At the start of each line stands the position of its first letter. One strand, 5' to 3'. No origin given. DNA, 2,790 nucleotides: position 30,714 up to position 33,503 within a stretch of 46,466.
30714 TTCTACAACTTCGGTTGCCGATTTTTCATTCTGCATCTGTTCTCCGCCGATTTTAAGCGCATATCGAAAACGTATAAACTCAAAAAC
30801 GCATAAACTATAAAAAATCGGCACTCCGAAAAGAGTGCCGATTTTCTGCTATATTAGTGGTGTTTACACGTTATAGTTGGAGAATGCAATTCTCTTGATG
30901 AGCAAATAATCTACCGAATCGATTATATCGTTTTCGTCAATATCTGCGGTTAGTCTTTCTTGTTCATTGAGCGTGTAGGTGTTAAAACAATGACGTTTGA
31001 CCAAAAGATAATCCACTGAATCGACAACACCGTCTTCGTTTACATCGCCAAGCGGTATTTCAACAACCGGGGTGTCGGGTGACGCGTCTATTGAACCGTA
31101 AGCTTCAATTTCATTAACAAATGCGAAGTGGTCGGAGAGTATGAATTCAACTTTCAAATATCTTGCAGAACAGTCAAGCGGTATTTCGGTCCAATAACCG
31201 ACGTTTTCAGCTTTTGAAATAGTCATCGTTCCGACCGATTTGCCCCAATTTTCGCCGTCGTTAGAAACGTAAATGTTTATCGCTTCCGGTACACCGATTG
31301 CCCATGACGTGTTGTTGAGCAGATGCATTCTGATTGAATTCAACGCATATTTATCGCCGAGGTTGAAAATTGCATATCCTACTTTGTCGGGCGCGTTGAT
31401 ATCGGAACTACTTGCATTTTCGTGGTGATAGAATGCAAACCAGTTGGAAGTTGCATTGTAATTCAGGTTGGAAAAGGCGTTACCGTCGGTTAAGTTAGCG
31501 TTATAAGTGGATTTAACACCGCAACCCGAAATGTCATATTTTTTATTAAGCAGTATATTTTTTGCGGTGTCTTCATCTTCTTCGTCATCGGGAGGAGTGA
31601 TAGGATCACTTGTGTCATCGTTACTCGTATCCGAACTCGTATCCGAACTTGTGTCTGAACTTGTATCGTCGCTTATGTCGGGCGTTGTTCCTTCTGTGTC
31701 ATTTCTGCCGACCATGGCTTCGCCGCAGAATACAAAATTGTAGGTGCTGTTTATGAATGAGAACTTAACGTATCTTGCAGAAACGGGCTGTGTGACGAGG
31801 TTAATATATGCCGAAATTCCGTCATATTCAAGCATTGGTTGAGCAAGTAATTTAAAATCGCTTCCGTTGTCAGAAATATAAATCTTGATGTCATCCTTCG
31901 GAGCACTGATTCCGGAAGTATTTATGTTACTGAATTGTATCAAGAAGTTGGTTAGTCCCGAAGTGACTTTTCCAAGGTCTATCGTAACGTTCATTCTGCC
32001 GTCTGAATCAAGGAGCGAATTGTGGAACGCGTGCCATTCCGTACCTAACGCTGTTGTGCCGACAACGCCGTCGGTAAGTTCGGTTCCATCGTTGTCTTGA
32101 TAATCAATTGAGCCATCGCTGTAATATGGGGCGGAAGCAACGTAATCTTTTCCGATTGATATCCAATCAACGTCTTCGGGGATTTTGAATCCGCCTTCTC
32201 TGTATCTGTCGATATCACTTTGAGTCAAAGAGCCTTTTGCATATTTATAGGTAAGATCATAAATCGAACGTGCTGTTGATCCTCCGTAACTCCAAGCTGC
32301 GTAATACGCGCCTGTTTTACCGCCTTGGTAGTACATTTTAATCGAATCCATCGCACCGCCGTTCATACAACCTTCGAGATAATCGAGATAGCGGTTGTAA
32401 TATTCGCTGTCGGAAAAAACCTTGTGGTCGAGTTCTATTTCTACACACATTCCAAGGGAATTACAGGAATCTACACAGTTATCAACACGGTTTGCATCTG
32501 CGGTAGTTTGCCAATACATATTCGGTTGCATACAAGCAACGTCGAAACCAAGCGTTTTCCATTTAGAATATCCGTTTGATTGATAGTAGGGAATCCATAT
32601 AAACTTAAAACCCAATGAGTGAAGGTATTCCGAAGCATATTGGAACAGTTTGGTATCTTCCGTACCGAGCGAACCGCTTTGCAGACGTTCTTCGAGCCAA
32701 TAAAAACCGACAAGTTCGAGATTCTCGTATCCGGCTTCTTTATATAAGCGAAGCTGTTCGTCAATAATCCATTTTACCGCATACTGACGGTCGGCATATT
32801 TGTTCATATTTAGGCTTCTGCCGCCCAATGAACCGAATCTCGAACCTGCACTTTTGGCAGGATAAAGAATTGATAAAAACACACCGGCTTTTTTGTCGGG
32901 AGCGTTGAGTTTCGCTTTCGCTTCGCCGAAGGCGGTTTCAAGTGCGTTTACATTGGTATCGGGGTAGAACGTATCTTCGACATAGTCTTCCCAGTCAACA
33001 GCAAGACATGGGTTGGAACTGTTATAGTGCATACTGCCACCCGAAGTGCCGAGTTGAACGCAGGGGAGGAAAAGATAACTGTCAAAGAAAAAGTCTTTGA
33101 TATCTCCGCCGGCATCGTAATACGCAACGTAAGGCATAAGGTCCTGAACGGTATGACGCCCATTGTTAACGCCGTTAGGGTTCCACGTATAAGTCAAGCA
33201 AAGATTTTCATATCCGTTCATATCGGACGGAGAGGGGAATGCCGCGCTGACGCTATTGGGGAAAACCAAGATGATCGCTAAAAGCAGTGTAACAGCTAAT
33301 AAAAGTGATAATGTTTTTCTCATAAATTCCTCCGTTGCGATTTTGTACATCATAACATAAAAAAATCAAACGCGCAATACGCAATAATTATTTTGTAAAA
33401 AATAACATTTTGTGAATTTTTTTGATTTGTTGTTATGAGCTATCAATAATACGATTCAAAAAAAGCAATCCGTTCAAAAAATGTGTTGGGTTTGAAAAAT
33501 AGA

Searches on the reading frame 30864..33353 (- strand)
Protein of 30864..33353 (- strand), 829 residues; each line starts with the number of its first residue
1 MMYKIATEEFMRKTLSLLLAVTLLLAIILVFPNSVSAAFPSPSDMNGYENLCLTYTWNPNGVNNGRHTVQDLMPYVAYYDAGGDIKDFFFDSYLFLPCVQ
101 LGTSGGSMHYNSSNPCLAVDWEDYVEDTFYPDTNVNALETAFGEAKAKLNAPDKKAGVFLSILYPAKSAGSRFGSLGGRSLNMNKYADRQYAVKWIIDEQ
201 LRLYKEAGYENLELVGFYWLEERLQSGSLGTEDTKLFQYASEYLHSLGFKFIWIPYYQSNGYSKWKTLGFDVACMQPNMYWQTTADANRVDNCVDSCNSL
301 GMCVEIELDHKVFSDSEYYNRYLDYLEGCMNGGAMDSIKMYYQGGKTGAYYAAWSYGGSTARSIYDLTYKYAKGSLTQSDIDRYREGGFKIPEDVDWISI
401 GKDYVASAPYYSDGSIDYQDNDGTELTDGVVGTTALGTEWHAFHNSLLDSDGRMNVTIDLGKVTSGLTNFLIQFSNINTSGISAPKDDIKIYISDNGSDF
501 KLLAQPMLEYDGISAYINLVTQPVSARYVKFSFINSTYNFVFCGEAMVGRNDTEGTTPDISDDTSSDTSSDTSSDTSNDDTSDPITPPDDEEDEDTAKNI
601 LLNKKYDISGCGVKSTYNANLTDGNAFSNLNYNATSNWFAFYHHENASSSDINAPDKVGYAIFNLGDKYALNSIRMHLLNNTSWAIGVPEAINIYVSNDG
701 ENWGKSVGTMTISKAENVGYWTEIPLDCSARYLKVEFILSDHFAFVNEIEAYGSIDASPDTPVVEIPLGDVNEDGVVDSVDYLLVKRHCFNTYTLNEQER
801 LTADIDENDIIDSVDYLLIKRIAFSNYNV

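Call 8: search_protein_families(library=pfam, proteins=[window:30864-33353:-])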
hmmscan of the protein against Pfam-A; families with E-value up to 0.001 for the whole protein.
window:30864-33353:- (829 aa): 4 families
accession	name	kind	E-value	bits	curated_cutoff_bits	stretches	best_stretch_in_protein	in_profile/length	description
PF16147.10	DUF4855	-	7e-92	308.4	27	1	50-370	1-313/313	Domain of unknown function (DUF4855)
PF00754.31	F5_F8_type_C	-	5.8e-14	52.8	28.2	2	426-535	17-114/127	F5/8 type C domain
PF00404.24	Dockerin_1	-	1.5e-10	41.6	22.9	1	768-821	1-54/57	Dockerin type I domain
PF22633.2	F5_F8_type_C_2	-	1e-06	29.7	27.8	0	663-735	24-91/91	NedA-like, galactose-binding domain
